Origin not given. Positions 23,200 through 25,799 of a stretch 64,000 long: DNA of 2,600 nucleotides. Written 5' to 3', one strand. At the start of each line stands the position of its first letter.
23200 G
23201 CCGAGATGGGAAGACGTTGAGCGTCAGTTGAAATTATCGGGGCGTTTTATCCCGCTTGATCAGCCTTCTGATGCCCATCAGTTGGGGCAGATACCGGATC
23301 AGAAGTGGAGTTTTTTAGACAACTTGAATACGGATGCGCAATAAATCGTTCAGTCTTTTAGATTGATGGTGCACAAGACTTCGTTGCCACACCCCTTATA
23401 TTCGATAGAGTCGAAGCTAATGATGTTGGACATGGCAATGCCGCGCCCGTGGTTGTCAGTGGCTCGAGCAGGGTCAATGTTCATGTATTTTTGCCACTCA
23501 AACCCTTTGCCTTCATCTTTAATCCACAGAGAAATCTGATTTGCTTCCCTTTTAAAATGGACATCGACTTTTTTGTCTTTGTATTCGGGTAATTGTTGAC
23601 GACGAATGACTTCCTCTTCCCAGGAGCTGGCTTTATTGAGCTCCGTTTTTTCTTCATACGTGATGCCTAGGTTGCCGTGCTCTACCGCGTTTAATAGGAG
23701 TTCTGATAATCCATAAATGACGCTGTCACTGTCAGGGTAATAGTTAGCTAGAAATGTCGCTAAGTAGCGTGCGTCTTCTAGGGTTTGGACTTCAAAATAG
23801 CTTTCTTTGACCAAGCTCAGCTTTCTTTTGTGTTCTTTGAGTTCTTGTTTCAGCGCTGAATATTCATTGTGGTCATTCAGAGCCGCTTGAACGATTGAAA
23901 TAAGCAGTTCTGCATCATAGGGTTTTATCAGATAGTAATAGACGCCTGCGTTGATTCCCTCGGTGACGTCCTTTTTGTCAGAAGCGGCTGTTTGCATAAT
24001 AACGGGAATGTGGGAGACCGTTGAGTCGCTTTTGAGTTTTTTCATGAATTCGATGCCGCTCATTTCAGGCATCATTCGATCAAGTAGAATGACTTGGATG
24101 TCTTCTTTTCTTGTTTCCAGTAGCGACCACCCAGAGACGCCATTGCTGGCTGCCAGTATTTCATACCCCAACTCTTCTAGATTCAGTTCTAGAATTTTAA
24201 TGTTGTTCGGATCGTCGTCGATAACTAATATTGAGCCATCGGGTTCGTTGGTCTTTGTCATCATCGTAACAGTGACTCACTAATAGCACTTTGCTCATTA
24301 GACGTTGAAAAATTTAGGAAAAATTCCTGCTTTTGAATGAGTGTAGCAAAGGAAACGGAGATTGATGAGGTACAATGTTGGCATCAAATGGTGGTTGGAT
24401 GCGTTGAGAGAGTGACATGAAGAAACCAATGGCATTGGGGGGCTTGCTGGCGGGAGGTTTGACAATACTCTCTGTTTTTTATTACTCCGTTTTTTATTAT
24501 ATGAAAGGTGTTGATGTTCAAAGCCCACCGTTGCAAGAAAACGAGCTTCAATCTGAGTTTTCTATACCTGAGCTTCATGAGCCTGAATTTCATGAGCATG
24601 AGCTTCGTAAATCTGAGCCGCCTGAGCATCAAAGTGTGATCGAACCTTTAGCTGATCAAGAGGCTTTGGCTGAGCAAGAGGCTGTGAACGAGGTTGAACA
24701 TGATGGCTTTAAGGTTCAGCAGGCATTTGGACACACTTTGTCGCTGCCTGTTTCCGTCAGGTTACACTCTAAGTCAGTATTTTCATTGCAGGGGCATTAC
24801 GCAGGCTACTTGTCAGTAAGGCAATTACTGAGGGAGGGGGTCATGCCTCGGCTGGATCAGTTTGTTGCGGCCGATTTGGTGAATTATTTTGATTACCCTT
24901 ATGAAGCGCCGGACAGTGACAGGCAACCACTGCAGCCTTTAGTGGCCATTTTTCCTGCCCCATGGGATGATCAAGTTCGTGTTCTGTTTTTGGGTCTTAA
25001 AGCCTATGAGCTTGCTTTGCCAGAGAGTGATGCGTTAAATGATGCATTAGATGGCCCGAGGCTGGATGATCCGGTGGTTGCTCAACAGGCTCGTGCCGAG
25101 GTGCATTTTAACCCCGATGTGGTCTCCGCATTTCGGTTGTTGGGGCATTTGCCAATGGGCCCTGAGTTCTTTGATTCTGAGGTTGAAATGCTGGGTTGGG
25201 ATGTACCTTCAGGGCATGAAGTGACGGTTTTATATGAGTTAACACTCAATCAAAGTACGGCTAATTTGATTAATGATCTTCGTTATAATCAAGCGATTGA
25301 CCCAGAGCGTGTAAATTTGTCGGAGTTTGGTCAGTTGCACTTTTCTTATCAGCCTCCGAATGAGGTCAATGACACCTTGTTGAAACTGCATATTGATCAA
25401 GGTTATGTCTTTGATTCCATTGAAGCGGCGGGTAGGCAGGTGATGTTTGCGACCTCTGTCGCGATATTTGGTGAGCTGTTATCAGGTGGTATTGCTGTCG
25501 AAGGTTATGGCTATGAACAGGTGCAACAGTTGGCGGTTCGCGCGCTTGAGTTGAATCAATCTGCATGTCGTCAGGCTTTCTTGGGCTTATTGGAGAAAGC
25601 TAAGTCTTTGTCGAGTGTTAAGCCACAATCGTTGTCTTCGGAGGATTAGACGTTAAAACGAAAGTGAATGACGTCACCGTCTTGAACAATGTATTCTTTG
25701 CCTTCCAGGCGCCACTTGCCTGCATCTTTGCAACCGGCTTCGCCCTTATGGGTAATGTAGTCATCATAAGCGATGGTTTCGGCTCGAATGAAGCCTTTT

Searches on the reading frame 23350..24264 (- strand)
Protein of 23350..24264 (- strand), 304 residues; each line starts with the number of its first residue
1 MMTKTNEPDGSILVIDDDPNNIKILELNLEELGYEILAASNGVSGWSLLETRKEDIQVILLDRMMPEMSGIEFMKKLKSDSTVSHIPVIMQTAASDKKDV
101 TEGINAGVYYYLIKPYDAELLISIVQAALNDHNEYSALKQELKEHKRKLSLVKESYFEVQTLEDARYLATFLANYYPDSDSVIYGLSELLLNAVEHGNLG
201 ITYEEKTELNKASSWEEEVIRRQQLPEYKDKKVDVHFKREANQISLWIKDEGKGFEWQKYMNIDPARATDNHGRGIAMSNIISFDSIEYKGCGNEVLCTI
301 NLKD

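Call 74: search_protein_families(library=pfam, proteins=[window:23350-24264:-], max_evalue=0.00001)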
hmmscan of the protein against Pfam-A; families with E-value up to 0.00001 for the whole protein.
window:23350-24264:- (304 aa): 2 families
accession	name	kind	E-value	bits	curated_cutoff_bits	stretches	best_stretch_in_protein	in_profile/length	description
PF00072.30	Response_reg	-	1.2e-25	90.3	30.2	1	12-125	1-110/111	Response regulator receiver domain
PF13581.12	HATPase_c_2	-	1.7e-06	28.5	27.4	0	181-297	31-124/127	Histidine kinase-like ATPase domain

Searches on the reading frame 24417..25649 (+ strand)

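Call 74: search_protein_families(library=pfam, proteins=[window:24417-25649:+], max_evalue=0.00001)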
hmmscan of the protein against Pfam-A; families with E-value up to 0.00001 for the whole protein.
window:24417-25649:+ (410 aa): 2 families
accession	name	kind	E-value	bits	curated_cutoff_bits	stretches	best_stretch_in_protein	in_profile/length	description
PF12034.13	YfbK_C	-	1.4e-23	84.4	25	1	220-398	5-184/184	Uncharacterized protein YfbK, C-terminal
PF12450.13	vWF_A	-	2.9e-11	43.7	25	1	114-189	18-92/94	von Willebrand factor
